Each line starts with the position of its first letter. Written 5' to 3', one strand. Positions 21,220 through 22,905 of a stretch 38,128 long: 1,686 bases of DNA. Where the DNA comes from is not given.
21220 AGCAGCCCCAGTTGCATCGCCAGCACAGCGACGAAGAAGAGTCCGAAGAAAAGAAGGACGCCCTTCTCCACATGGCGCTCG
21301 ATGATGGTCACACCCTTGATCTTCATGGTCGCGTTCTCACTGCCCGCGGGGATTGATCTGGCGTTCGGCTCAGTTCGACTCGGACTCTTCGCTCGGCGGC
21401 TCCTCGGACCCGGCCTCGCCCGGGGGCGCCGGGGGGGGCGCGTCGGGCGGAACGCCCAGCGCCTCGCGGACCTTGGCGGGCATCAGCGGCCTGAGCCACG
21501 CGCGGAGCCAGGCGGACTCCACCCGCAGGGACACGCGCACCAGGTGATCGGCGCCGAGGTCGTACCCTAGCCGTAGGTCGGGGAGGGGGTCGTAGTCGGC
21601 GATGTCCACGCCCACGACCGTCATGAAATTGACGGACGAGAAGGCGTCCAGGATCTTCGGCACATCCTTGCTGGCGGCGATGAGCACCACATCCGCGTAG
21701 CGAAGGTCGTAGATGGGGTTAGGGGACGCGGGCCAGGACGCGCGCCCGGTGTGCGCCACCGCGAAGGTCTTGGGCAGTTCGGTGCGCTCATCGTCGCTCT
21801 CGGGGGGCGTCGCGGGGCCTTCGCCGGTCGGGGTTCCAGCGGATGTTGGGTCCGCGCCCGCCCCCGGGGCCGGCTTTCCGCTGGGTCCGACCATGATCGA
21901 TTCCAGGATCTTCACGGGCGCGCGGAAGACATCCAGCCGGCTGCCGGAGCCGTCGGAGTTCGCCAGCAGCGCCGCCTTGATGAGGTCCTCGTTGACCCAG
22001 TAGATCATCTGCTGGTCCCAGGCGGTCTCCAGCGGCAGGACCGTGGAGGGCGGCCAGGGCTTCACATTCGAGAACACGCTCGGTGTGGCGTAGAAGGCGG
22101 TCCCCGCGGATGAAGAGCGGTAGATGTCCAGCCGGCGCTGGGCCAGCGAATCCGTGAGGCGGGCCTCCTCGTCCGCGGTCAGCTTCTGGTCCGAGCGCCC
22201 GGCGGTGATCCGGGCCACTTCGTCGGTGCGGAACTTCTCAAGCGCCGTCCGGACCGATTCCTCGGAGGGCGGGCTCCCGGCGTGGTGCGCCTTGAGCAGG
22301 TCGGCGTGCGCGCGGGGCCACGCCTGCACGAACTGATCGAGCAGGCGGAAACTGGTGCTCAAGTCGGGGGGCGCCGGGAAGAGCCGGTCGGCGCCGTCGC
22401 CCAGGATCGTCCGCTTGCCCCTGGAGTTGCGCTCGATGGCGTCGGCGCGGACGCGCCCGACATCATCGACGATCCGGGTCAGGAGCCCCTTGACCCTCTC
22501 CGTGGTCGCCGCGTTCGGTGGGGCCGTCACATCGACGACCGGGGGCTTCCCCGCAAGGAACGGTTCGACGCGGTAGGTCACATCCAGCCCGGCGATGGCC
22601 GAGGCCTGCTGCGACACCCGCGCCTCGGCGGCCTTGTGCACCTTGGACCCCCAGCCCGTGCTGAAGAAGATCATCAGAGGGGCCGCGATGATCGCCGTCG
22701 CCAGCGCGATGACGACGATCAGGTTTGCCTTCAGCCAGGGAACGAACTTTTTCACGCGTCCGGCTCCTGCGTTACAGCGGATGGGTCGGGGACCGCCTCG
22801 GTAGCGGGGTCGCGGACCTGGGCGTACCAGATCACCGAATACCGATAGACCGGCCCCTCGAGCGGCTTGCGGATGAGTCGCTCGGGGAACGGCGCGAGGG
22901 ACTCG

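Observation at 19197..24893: A PilM-PilN fusion heads a three-gene envelope operon with two large unrecognisable bitopic proteins and no pilus core genes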

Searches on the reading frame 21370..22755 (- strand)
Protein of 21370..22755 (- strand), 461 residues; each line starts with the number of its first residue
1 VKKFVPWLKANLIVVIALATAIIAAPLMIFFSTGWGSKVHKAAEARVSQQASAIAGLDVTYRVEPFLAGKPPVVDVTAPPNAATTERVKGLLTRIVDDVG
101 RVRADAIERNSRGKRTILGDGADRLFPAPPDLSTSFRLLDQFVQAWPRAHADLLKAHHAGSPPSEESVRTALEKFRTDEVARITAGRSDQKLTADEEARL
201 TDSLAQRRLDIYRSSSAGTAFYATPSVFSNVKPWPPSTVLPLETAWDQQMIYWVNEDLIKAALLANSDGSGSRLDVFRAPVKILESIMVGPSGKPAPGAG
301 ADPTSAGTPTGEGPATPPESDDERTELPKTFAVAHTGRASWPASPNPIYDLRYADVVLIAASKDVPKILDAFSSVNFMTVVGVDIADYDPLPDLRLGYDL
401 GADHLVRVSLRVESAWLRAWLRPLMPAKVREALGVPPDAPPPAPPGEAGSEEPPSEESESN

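Call 4: search_protein_families(library=pfam, proteins=[window:21370-22755:-], max_evalue=1)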
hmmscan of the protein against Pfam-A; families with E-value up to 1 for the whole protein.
window:21370-22755:- (461 aa): 1 family
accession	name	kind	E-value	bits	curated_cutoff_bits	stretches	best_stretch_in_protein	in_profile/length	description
PF00962.28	A_deaminase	-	0.046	13.2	27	1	138-211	173-239/330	Adenosine deaminase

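Call 5: search_protein_families(library=ncbifam, proteins=[window:21370-22755:-], max_evalue=1)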
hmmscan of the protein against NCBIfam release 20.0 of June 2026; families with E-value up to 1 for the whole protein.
window:21370-22755:- (461 aa): 0 families

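Call 8: find_homologous_proteins(query=window:21370-22755:-)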
Query window:21370-22755:- (461 aa): 11 proteins with E <= 0.001 among 8000 candidates.
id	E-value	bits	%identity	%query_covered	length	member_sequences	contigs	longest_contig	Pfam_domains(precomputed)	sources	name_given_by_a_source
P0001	0.0e+0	1019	100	100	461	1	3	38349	-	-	-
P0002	7.0e-161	554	54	99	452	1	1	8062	-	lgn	-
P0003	1.3e-160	553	55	99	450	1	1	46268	-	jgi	-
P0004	5.1e-158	545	54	100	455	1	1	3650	-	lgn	-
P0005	7.4e-125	436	45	99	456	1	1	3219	-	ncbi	-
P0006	9.9e-124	432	46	97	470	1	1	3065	-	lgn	-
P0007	3.4e-123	430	45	98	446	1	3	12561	-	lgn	-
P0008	1.4e-121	425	44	98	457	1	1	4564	-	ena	-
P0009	5.2e-118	413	44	96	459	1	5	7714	-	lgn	-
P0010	7.7e-117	409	44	99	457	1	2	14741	-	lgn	-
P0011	3.9e-29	120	31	72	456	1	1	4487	-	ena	-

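Call 16: search_solved_structures(query=A1, max_evalue=10)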
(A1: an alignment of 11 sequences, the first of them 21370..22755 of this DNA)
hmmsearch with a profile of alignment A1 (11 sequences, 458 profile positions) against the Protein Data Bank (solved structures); distinct sequences matched with E-value up to 10: 4.
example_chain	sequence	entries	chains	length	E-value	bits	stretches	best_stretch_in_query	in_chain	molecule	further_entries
2n51_A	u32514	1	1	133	0.23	13.3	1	195-242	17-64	Elongation factor 1-delta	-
7pkt_J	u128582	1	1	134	0.49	12.2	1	120-212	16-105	mL59/64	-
36hb_C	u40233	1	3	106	0.63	11.9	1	178-236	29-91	CAM1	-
6bzj_A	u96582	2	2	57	0.88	11.4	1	170-210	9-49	M protein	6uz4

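Call 28: predict_structure(alignment_id=A1)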
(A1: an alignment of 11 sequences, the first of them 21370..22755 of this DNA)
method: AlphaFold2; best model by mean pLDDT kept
length: 461 residues; sequences in the alignment: 11
mean_pLDDT: 70.1   pTM: 0.63
mean pLDDT of the five models: 70.1, 69.9, 68.8, 65.6, 63.9
residues with pLDDT >= 90: 101; 70-90: 170; 50-70: 73; < 50: 117
segments of 3 or more residues with pLDDT < 50: 30-58, 64-72, 296-344, 440-461
pLDDT, mean of each block of 10 residues (from residue 1): 61 71 57 39 43 44 45 51 64 68 77 75 55 77 89 90 89 92 83 89 90 87 91 83 85 93 91 89 93 50 27 30 32 32 60 92 93 87 91 87 92 83 77 65 37 32 31
secondary structure, 60 per line:
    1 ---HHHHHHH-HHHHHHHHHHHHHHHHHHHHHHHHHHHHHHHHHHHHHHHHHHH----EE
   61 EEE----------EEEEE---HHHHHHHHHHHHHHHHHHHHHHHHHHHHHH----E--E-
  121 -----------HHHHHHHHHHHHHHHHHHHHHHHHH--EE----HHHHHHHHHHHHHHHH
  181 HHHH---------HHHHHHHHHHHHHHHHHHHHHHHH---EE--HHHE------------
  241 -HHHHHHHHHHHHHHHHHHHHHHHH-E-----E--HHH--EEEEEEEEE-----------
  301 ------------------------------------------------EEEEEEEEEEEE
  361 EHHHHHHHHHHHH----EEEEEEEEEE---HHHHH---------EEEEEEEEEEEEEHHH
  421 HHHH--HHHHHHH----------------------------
elements in order: H4-10 H12-54 E59-63 E74-78 H82-111 H132-156 H165-184 H194-217 H242-265 E281-289 E349-361 H362-373 E378-387 H391-395 E405-417 H418-424 H427-433

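Call 31: fold_search(model_id=the predicted structure, library=pdb)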
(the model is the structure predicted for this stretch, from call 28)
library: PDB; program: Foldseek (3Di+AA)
matches with E <= 10: 277; with E <= 0.001: 1
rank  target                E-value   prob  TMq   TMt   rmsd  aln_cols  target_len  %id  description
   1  2rjz_A                3.9e-04  1.00  0.13  0.41   3.2        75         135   13  Crystal structure of the type 4 fimbrial biogenesis protein PilO from Pseudomonas aeruginosa (released 2007-11-06)
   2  2rjz_B                2.6e-03  1.00  0.13  0.41   2.6        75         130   12  Crystal structure of the type 4 fimbrial biogenesis protein PilO from Pseudomonas aeruginosa (released 2007-11-06)
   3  3jc8_Oa               2.8e-03  0.94  0.16  0.36  37.1       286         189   10  Architectural model of the type IVa pilus machine in a piliated state (released 2016-03-16)
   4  5uvr                  4.2e-03  1.00  0.12  0.51   3.5        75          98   13  The core region of PilO from the type IV pilus system of Pseudomonas aeruginosa (released 2018-02-21)
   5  6lad_D                4.8e-03  0.97  0.21  0.45  15.8       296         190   10  Crystal structure of Amuc_1100 from Akkermansia muciniphila (released 2020-08-05)
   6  6laf_B                6.0e-03  0.93  0.19  0.43  17.4       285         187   10  Crystal structure of the core domain of Amuc_1100 from Akkermansia muciniphila (released 2020-08-05)
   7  6kny_B                8.6e-03  0.97  0.21  0.47  15.5       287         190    9  Structure of Amuc_1100 without transmembrane region from Akkermansia muciniphila (released 2020-04-15)
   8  6lad_E                9.1e-03  0.90  0.19  0.43  15.9       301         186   10  Crystal structure of Amuc_1100 from Akkermansia muciniphila (released 2020-08-05)
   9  6lad_B                9.7e-03  0.91  0.19  0.44  15.9       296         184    9  Crystal structure of Amuc_1100 from Akkermansia muciniphila (released 2020-08-05)
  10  6lad_A                1.1e-02  0.84  0.18  0.39  15.8       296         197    9  Crystal structure of Amuc_1100 from Akkermansia muciniphila (released 2020-08-05)
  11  6kny_A                1.3e-02  0.96  0.20  0.46  16.5       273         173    9  Structure of Amuc_1100 without transmembrane region from Akkermansia muciniphila (released 2020-04-15)
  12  6lad_F                1.4e-02  0.90  0.20  0.44  14.6       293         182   10  Crystal structure of Amuc_1100 from Akkermansia muciniphila (released 2020-08-05)
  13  6lad_C                1.4e-02  0.87  0.20  0.43  13.6       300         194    9  Crystal structure of Amuc_1100 from Akkermansia muciniphila (released 2020-08-05)
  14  6laf_A                3.4e-02  0.82  0.20  0.47  16.0       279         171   10  Crystal structure of the core domain of Amuc_1100 from Akkermansia muciniphila (released 2020-08-05)
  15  9c39_F                6.5e-02  0.16  0.11  0.21  14.0       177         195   10  Bacteriophage Sf14 neck C6 reconstruction (released 2025-02-05)
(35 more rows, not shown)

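Call 39: search_solved_structures(query=A3, max_evalue=10)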
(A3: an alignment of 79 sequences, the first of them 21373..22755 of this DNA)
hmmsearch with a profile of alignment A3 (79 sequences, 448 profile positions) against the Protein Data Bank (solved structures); distinct sequences matched with E-value up to 10: 1.
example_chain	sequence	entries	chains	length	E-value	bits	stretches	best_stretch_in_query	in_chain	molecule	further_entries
8jgu_A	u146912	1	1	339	2.1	10.4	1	189-236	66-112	Exopolyphosphatase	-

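Call 41: search_protein_families(library=pfam, alignment_id=A3, max_evalue=1)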
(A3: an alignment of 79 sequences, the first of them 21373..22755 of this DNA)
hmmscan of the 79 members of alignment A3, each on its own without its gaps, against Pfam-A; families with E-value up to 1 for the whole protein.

A. member 1, window:21373-22755:- (461 aa): 1 family
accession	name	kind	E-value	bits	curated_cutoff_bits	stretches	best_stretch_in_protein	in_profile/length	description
PF00962.28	A_deaminase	-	0.046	13.2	27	1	138-211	173-239/330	Adenosine deaminase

B. families by the number of members that match (of 79 scanned): 41 families (the first 25 are shown)
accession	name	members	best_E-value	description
PF23489.1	V-ATPase_su_f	8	3.7e-05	V-type proton ATPase subunit f-like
PF00428.24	Ribosomal_60s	3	0.033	60s Acidic ribosomal protein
PF06325.19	PrmA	3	0.085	Ribosomal protein L11 methyltransferase (PrmA)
PF02285.20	COX8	3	0.3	Cytochrome oxidase c subunit VIII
PF08999.15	SP_C-Propep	2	0.014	Surfactant protein C, N terminal propeptide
PF19252.4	HIND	2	0.018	HIND motif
PF13663.11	DUF4148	2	0.03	Domain of unknown function (DUF4148)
PF22766.2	ZW10_C2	1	0.0048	ZW10 C-terminal helical domain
PF09617.15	Cas_GSU0053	1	0.022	CRISPR-associated protein GSU0053 (Cas_GSU0053)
PF19676.4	DUF6178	1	0.037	Family of unknown function (DUF6178)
PF00962.28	A_deaminase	1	0.046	Adenosine deaminase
PF08278.16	DnaG_DnaB_bind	1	0.056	DNA primase DnaG DnaB-binding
PF14362.11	DUF4407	1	0.063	Domain of unknown function (DUF4407)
PF19817.4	DUF6300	1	0.067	Family of unknown function (DUF6300)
PF05227.19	CHASE3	1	0.071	CHASE3 domain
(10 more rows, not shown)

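Call 94: find_encoding_contigs(protein=P0011, flank=10000, max_places=2)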
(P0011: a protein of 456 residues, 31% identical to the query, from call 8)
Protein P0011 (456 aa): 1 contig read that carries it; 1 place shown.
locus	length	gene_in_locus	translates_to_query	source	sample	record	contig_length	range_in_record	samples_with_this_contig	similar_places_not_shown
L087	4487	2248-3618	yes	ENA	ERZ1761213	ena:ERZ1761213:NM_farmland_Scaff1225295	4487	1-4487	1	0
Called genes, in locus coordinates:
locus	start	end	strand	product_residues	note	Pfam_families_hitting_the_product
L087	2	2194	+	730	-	?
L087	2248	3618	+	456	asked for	-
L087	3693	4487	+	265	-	?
